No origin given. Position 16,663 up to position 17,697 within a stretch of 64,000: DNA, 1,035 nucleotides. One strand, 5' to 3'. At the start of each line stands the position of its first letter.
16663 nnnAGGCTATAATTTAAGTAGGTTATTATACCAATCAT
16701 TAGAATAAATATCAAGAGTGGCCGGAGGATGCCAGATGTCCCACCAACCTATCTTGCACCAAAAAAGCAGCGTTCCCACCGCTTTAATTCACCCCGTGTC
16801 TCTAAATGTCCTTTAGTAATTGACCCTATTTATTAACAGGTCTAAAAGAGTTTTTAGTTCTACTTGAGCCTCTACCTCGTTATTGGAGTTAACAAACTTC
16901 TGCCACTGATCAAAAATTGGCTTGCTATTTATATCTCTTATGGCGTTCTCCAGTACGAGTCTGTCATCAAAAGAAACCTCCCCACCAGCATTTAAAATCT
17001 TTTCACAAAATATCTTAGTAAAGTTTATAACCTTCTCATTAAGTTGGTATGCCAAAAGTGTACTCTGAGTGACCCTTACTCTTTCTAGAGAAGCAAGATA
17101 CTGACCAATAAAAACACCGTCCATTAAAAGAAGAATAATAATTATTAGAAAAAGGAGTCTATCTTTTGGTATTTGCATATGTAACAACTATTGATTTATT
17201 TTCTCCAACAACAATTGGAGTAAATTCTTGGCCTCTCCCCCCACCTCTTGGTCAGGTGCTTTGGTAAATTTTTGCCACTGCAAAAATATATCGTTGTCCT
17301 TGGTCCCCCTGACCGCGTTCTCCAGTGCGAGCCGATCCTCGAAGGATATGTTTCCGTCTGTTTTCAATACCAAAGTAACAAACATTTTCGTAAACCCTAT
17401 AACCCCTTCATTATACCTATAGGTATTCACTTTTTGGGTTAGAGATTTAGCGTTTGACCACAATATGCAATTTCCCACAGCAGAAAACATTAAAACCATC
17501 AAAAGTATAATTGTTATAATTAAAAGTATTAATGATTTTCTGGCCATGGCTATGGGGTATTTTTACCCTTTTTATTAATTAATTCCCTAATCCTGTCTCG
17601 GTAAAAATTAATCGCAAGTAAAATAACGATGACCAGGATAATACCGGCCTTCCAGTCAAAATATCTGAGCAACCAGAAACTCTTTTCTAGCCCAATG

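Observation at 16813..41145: Duplicated giant-surface-protein plus small-membrane-partner cassette: candidate undescribed cell-surface system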

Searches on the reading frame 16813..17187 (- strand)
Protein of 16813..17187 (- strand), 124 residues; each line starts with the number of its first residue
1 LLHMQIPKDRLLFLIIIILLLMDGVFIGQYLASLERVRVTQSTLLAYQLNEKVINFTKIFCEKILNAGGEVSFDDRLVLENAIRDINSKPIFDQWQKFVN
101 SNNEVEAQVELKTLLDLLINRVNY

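Call 8: search_protein_families(library=pfam, proteins=[window:16813-17187:-], max_evalue=1)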
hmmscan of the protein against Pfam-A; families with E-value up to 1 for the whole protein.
window:16813-17187:- (124 aa): 0 families

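Call 19: search_protein_families(library=ncbifam, proteins=[window:16813-17187:-], max_evalue=0.1)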
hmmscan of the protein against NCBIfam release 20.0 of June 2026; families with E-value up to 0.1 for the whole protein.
window:16813-17187:- (124 aa): 1 family
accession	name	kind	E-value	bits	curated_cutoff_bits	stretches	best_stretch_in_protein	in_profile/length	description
NF042975.2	AcphenoCarb_ApcC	equivalog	0.035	12.2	1500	1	65-99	304-338/733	acetophenone carboxylase subunit gamma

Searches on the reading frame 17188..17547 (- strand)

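Call 8: search_protein_families(library=pfam, proteins=[window:17188-17547:-], max_evalue=1)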
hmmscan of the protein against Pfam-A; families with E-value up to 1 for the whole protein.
window:17188-17547:- (119 aa): 1 family
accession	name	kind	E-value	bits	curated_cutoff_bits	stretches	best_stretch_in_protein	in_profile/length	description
PF03519.19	Invas_SpaK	-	0.063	13.9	25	1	82-117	30-64/78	Invasion protein B family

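Call 19: search_protein_families(library=ncbifam, proteins=[window:17188-17547:-], max_evalue=0.1)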
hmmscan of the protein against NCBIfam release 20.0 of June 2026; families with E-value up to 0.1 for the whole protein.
window:17188-17547:- (119 aa): 0 families
